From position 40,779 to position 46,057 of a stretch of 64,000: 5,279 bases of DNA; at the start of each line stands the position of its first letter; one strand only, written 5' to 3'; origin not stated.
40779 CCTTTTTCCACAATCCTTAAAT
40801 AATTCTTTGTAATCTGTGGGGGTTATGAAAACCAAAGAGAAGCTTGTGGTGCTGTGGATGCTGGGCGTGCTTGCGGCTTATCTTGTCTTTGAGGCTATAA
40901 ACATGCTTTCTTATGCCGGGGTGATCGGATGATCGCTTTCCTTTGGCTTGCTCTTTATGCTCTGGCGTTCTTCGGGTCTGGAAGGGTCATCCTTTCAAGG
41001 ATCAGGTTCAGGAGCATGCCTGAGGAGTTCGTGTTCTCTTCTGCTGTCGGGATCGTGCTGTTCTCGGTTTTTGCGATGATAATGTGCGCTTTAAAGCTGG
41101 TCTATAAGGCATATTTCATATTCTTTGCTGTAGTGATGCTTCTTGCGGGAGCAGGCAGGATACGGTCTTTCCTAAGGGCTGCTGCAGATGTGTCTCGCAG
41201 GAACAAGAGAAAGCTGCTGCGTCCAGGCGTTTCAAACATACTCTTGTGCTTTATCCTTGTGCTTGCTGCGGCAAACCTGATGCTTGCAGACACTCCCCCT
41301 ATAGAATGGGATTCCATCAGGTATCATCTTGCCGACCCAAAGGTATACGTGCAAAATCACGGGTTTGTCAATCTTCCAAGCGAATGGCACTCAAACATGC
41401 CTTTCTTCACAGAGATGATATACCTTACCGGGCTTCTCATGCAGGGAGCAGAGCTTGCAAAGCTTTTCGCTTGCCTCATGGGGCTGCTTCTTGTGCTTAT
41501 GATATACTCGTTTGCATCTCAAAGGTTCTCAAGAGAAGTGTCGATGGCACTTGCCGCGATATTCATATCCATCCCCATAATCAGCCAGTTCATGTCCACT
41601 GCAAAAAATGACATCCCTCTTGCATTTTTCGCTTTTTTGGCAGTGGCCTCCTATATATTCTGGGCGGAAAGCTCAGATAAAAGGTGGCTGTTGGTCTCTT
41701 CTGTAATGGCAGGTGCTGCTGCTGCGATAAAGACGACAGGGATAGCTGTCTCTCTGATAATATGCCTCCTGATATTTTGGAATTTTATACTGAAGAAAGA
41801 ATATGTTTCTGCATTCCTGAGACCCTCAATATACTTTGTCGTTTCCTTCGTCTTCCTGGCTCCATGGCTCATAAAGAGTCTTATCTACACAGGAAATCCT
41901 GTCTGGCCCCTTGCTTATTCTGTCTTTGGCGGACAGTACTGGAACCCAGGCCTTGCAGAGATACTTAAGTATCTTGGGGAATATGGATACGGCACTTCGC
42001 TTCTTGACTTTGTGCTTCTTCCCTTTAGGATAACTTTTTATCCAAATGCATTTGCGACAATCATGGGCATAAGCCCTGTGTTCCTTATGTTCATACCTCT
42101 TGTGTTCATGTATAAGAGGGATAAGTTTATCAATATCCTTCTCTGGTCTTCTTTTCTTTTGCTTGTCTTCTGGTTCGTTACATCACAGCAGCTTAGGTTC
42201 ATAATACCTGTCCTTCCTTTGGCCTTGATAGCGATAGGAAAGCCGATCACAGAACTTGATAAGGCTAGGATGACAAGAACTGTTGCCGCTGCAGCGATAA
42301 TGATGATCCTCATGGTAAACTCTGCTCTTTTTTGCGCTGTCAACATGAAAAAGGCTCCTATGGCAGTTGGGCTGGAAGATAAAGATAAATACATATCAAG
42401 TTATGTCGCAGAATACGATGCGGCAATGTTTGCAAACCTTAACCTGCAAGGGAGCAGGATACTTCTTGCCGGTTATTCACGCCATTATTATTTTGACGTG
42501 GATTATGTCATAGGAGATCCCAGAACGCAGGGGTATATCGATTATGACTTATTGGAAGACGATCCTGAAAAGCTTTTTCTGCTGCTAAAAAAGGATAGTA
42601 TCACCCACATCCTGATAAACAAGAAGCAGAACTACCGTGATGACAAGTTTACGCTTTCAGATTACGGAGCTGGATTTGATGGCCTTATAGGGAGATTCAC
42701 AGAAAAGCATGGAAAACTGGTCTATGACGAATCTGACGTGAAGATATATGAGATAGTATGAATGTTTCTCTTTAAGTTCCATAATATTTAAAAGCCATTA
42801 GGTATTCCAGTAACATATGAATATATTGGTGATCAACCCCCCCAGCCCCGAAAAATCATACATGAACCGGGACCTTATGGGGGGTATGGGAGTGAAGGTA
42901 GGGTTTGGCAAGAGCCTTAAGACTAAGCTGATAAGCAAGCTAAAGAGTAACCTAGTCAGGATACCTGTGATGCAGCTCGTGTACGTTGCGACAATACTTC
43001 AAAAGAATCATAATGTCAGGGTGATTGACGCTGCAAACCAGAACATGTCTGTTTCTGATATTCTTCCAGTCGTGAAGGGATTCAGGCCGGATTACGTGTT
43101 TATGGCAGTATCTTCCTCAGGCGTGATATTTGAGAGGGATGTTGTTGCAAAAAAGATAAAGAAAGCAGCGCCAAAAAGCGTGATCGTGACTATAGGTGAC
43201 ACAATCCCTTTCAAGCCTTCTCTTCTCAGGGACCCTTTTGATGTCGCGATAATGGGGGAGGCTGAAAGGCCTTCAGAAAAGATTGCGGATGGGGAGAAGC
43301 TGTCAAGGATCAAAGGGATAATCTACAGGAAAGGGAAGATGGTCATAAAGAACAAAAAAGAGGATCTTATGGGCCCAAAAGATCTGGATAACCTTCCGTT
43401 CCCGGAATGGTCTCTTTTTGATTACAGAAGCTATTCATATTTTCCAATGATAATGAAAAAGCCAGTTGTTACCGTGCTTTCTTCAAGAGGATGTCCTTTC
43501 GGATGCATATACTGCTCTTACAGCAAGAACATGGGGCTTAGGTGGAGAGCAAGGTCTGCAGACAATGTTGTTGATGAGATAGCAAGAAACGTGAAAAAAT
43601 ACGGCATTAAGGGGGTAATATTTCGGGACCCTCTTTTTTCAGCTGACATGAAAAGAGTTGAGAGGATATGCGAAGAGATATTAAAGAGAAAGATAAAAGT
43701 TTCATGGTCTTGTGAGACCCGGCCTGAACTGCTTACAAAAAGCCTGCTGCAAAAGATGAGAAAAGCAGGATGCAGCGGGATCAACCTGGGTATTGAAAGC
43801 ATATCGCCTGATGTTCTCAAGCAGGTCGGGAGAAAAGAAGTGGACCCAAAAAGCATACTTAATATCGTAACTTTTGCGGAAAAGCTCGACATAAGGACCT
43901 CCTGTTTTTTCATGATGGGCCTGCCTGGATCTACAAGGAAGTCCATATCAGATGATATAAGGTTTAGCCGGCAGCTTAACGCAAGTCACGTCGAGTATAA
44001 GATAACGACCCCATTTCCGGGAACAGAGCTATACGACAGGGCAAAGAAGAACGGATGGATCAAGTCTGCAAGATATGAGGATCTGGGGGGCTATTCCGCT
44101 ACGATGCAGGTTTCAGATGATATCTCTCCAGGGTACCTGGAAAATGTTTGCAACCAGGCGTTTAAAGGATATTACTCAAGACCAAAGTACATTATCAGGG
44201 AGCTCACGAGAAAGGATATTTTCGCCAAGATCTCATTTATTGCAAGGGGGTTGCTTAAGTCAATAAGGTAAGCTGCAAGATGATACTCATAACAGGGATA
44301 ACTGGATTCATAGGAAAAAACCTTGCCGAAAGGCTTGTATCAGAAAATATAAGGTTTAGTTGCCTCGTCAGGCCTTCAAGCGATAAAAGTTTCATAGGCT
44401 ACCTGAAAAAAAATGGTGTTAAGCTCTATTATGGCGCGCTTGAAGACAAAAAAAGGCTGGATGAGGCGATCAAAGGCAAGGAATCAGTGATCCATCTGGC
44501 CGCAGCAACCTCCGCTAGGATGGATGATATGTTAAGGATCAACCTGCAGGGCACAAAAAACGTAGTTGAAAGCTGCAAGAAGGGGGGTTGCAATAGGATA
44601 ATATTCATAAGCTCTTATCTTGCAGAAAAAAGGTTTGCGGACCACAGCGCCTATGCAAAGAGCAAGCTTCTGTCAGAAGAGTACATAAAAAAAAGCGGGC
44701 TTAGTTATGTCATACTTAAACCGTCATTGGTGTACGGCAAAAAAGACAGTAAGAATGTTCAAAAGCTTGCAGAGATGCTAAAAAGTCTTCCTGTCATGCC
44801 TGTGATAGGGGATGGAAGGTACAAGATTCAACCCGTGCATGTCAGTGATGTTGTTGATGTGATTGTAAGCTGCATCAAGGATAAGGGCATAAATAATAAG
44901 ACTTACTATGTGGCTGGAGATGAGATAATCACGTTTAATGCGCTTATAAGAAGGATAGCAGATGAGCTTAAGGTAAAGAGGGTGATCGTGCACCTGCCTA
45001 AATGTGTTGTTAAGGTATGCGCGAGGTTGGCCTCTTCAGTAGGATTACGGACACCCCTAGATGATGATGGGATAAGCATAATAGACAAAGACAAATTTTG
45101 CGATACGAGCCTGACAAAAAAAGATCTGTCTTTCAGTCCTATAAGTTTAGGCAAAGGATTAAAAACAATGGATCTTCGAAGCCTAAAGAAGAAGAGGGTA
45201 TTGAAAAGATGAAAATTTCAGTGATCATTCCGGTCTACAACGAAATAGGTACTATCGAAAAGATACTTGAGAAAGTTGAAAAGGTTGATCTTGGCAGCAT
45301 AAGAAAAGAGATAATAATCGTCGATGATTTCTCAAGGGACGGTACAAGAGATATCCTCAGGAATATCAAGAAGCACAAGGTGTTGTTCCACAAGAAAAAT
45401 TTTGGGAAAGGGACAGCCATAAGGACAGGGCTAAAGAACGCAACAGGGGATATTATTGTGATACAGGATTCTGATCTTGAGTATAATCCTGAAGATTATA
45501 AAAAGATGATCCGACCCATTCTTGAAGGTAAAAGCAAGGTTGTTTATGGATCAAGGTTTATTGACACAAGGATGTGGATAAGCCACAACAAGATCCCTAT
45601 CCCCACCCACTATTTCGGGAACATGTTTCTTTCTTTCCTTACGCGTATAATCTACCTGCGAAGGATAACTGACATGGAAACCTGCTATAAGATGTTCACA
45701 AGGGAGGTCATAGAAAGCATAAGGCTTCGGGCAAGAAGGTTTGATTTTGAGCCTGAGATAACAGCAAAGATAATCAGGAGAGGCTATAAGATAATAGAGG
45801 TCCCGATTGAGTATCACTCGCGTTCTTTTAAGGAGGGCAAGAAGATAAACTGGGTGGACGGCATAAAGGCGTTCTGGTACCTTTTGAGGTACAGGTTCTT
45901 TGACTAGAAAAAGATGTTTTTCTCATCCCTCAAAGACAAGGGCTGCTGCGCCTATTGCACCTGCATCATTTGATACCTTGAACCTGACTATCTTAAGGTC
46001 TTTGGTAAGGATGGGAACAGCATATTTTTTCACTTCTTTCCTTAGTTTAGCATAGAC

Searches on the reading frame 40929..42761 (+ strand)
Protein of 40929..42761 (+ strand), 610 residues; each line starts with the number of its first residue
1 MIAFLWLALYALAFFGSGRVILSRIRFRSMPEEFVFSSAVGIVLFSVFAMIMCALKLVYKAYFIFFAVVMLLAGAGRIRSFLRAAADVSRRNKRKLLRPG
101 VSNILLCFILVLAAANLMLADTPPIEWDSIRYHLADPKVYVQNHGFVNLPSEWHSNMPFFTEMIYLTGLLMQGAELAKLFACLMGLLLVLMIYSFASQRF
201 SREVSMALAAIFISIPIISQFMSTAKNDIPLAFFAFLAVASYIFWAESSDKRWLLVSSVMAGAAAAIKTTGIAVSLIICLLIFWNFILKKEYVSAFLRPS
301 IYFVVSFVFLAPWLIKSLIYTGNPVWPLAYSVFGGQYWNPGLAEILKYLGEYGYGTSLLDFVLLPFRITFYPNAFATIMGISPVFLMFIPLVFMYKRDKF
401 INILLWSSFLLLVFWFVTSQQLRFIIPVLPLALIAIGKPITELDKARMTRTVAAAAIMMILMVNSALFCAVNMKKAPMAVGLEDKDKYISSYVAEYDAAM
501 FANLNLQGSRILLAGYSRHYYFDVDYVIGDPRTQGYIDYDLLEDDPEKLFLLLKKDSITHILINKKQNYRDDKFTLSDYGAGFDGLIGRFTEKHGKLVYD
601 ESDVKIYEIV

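Call 24: search_protein_families(library=pfam, proteins=[window:40929-42761:+], max_evalue=0.0001)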
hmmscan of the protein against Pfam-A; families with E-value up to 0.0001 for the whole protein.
window:40929-42761:+ (610 aa): 2 families
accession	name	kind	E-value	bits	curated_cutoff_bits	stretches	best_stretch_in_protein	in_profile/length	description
PF13231.12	PMT_2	-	1.4e-09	38.8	26.1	1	169-313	16-157/160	Dolichyl-phosphate-mannose-protein mannosyltransferase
PF03901.23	Glyco_transf_22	-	2.4e-06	27.5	23.8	1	176-480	82-374/414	Alg9-like mannosyltransferase family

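Call 53: search_protein_families(library=ncbifam, proteins=[window:40929-42761:+], max_evalue=0.00001)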
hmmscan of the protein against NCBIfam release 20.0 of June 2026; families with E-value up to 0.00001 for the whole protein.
window:40929-42761:+ (610 aa): 1 family
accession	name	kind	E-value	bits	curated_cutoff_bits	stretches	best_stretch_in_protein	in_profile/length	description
NF047510.1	LIC_10190_fam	subfamily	7.4e-17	61.2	100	1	3-426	3-423/424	LIC_10190 family membrane protein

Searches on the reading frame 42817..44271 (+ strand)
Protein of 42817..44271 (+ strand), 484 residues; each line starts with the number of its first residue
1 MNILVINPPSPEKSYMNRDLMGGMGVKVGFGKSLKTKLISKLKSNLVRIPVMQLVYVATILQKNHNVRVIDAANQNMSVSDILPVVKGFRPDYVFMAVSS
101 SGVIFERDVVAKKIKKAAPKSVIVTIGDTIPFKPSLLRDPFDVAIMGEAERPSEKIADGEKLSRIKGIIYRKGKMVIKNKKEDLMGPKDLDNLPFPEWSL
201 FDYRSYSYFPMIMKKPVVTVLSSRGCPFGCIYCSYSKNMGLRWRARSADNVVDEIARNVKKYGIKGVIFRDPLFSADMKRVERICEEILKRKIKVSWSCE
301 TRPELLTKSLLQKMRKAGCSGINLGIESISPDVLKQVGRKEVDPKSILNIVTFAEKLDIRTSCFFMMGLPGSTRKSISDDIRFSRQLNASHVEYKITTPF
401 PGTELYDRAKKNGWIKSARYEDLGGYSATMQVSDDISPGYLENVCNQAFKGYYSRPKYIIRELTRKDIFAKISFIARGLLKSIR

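Call 24: search_protein_families(library=pfam, proteins=[window:42817-44271:+], max_evalue=0.0001)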
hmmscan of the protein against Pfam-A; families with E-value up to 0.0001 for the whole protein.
window:42817-44271:+ (484 aa): 2 families
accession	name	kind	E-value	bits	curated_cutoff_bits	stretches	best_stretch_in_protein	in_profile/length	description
PF04055.27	Radical_SAM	-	1.1e-23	84.6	29.5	1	222-383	3-165/166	Radical SAM superfamily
PF02310.24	B12-binding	-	3.6e-07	30.5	32.1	1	50-156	13-120/121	B12 binding domain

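Call 53: search_protein_families(library=ncbifam, proteins=[window:42817-44271:+], max_evalue=0.00001)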
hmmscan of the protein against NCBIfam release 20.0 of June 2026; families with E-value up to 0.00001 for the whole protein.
window:42817-44271:+ (484 aa): 27 families (the best 25 are shown)
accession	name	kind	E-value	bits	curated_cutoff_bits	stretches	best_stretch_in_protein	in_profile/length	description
TIGR03471.1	HpnJ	equivalog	1.3e-60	205.6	577.6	1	56-463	39-443/472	hopanoid biosynthesis associated radical SAM protein HpnJ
NF033070.1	rSAM_AprD4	equivalog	2.5e-43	148.6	500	1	184-443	166-422/456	AprD4 family radical SAM diol-dehydratase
TIGR02026.1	BchE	equivalog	1.1e-42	146.5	481.35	1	49-416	20-394/497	magnesium-protoporphyrin IX monomethyl ester anaerobic oxidative cyclase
TIGR04072.2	rSAM_ladder_B12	equivalog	2.4e-35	122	360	1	61-452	29-411/443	lipid biosynthesis B12-binding/radical SAM protein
NF038361.1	rSAM_Sden_1168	equivalog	5e-35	121.1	575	1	155-452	217-515/560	Sden_1168 family B12-binding radical SAM P-methyltransferase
TIGR04385.1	B12_rSAM_cofa1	equivalog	4e-34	118.6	450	1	54-395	23-372/438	B12 lower ligand biosynthesis radical SAM protein BzaD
NF050148.1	rSAM_ApyD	equivalog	2.1e-29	102.4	750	1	90-411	74-395/645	RiPP biosynthesis radical SAM protein ApyD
TIGR04479.1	bcpD_PhpK_rSAM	subfamily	8.3e-29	100.3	600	1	155-386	190-408/504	PhpK family radical SAM P-methyltransferase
TIGR04367.1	HpnR_B12_rSAM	equivalog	1.1e-25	90.1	650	1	54-411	25-375/490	hopanoid C-3 methylase HpnR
TIGR04295.1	B12_rSAM_oligo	hypoth_equivalog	6.5e-23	81.1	400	1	54-337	28-312/422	TIGR04295 family B12-binding domain-containing radical SAM protein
TIGR03975.1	rSAM_ocin_1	subfamily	2.3e-22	79.3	281.85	1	110-376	147-419/606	RiPP maturation radical SAM C-methyltransferase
TIGR04013.1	B12_SAM_MJ_1487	hypoth_equivalog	6.1e-20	71.4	251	1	106-410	55-358/382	TIGR04013 family B12-binding domain/radical SAM domain-containing protein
TIGR04014.1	B12_SAM_MJ_0865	equivalog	7.2e-18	64.6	360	1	89-409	37-358/434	methyl-coenzyme M reductase glutamine C-methyltransferase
TIGR04190.1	B12_SAM_Ta0216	equivalog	9.6e-18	64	500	1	110-414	99-431/554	TIGR04190 family B12-binding domain/radical SAM domain protein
NF040546.1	rSAM_CUAEP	equivalog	1.2e-14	53.9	500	1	58-383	21-337/468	CUAEP/CCAEP-tail radical SAM (seleno)protein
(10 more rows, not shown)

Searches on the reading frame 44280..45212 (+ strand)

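Call 24: search_protein_families(library=pfam, proteins=[window:44280-45212:+], max_evalue=0.0001)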
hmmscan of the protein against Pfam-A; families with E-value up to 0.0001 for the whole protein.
window:44280-45212:+ (310 aa): 9 families
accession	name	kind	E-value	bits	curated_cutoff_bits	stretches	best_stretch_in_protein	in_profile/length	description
PF01370.27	Epimerase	-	8.1e-30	104.4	20.9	1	2-211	1-239/240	NAD dependent epimerase/dehydratase family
PF01073.25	3Beta_HSD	-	3.6e-25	89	22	2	3-113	1-117/280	3-beta hydroxysteroid dehydrogenase/isomerase family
PF13460.12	NAD_binding_10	-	2.2e-20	73.8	27.2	1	6-161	1-155/184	NAD(P)H-binding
PF04321.23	RmlD_sub_bind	-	1.6e-16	60.6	27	1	2-234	3-235/287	RmlD substrate binding domain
PF07993.18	NAD_binding_4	-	2e-16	60.4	20.1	1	61-115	83-140/258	Male sterility protein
PF16363.11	GDP_Man_Dehyd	-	3.2e-16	60.1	27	1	3-227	1-263/332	GDP-mannose 4,6 dehydratase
PF05368.20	NmrA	-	8.1e-15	55.6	27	1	2-224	5-228/298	NmrA-like family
PF02719.21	Polysacc_synt_2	-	6.9e-09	35.7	20.2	1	2-138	1-151/293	Polysaccharide biosynthesis protein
PF00106.31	adh_short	-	3.1e-07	30.5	26.6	0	2-130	3-154/195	short chain dehydrogenase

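Call 53: search_protein_families(library=ncbifam, proteins=[window:44280-45212:+], max_evalue=0.00001)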
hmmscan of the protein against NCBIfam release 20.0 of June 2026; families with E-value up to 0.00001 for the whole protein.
window:44280-45212:+ (310 aa): 20 families
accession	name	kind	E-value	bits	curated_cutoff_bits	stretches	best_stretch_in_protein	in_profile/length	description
TIGR03466.1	HpnA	hypoth_equivalog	6.1e-28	97.7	367.65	1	2-295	3-315/327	hopanoid-associated sugar epimerase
NF042422.1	oxyalk_red_OleD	equivalog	1.1e-19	71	580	1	2-235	3-255/329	2-alkyl-3-oxoalkanoate reductase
NF042423.1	oxyalk_red_Shew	equivalog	1.4e-19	70.3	580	1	2-243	11-270/331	2-alkyl-3-oxoalkanoate reductase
NF004520.0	PRK05865.1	equivalog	3.3e-18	65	1509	1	2-251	3-217/854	sugar epimerase family protein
NF052578.1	StrlDmthSdmBMthl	equivalog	3.5e-16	59.9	600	1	3-246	4-261/328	sterol demethylase protein SdmB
NF005539.0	PRK07201.1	equivalog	1.3e-13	50.6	549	1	3-249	4-288/657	SDR family oxidoreductase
TIGR04180.1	EDH_00030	hypoth_equivalog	9.2e-13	47.9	475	1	2-112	1-121/297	NAD-dependent 4,6-dehydratase LegB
TIGR01746.1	Thioester-redct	subfamily_domain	1.6e-12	47.4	213.35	0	2-36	2-38/371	thioester reductase domain-containing protein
NF041293.1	G6PDh_Azf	equivalog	7.5e-11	41.9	400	1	2-120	5-123/252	NAD-dependent glucose-6-phosphate dehydrogenase Azf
NF043036.1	ErythonDh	equivalog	1.6e-10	40.7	325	1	2-112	3-125/321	D-erythronate dehydrogenase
TIGR01777.1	yfcH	hypoth_equivalog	2e-10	40.7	207.35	0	2-77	1-68/292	TIGR01777 family oxidoreductase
TIGR01214.1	rmlD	equivalog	2.2e-10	40.1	224.05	1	2-238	2-234/285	dTDP-4-dehydrorhamnose reductase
TIGR01181.1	dTDP_gluc_dehyt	equivalog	2.7e-10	39.8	365.1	1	2-234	2-265/321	dTDP-glucose 4,6-dehydratase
TIGR01179.1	galE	equivalog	1.4e-09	37.3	262.3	1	1-137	1-157/332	UDP-glucose 4-epimerase GalE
TIGR03589.1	PseB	equivalog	2e-09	36.9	407.75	1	2-134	7-144/324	UDP-N-acetylglucosamine 4,6-dehydratase (inverting)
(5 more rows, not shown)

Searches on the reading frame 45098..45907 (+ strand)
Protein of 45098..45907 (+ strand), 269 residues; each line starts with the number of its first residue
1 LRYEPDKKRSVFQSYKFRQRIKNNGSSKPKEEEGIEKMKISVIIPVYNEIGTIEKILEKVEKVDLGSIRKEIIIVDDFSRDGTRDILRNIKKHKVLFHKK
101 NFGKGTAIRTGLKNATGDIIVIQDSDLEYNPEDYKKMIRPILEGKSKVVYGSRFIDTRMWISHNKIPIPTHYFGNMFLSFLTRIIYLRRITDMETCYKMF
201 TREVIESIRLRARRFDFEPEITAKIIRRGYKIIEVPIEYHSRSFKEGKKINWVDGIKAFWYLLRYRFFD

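Call 24: search_protein_families(library=pfam, proteins=[window:45098-45907:+], max_evalue=0.0001)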
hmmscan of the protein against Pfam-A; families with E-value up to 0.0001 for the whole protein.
window:45098-45907:+ (269 aa): 3 families
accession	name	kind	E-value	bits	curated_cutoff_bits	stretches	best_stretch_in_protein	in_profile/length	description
PF00535.33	Glycos_transf_2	-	2.2e-33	116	23.3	1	41-208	1-167/168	Glycosyl transferase family 2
PF10111.15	Glyco_tranf_2_2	-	3.4e-07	30.5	27.3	1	41-139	1-104/276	Glycosyltransferase like family 2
PF13641.12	Glyco_tranf_2_3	-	4.3e-06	27.3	27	1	40-127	3-97/230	Glycosyltransferase like family 2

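Call 53: search_protein_families(library=ncbifam, proteins=[window:45098-45907:+], max_evalue=0.00001)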
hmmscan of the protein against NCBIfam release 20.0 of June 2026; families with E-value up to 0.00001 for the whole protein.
window:45098-45907:+ (269 aa): 17 families
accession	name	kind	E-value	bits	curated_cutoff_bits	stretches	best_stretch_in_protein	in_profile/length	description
TIGR04182.1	glyco_TIGR04182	equivalog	1.5e-34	119.7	325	1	40-264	2-216/293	S-layer glycoprotein N-glycosyltransferase AglJ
NF041391.1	DPhHxTase_Halo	equivalog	6.7e-19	67.7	375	1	46-243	3-187/213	dolichyl-phosphate hexose transferase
NF047588.1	GlcsyltransPgfSStrep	equivalog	3.4e-18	65.9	500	1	38-210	1-169/308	glycosyltransferase PgfS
NF058614.1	PPMAGASynPpgS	equivalog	1.1e-17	64.2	370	1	41-257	3-214/226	polyprenyl-phospho-N-acetylgalactosaminyl synthase PpgS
TIGR04283.1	glyco_like_mftF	equivalog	5.1e-16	58.9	182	1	40-160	1-117/221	TIGR04283 family arsenosugar biosynthesis glycosyltransferase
NF007986.1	PRK10714.1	equivalog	1.5e-15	57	529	1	38-248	6-209/316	undecaprenyl-phosphate 4-deoxy-4-formamido-L-arabinose transferase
TIGR03937.1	PgaC_IcaA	equivalog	1.7e-15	56.9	422.3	1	21-143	29-152/407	poly-beta-1,6-N-acetyl-D-glucosamine synthase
NF041875.1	EPS_EpsD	equivalog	4e-15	56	370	1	40-152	1-115/325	exopolysaccharide biosynthesis glycosyltransferase EpsD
NF047683.1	TeichurnBiosyTuaG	equivalog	1.2e-13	51.3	400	1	37-143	5-113/252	teichuronic acid biosynthesis protein TuaG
NF010496.0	PRK13915.1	equivalog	3.2e-13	49.4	262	1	36-145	29-146/307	glucosyl-3-phosphoglycerate synthase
NF007482.0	PRK10073.1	equivalog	7.1e-13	48.2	423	1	37-139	5-108/334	glycosyltransferase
TIGR03965.1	mycofact_glyco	equivalog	1.1e-12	47.6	280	1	13-136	49-174/467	mycofactocin biosynthesis glycosyltransferase MftF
TIGR03111.1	glyc2_xrt_Gpos1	hypoth_equivalog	5.2e-09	35.4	363.95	1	35-139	46-154/439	TIGR03111 family XrtG-associated glycosyltransferase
NF050050.1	ProtGlycPglI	equivalog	1.7e-08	34.2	500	1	38-149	2-116/306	GalNAc(5)-diNAcBac-PP-undecaprenol beta-1,3-glucosyltransferase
NF038302.1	EPS_HpsE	equivalog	1.7e-07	30.5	300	1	38-126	1-96/307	hormogonium polysaccharide biosynthesis glycosyltransferase HpsE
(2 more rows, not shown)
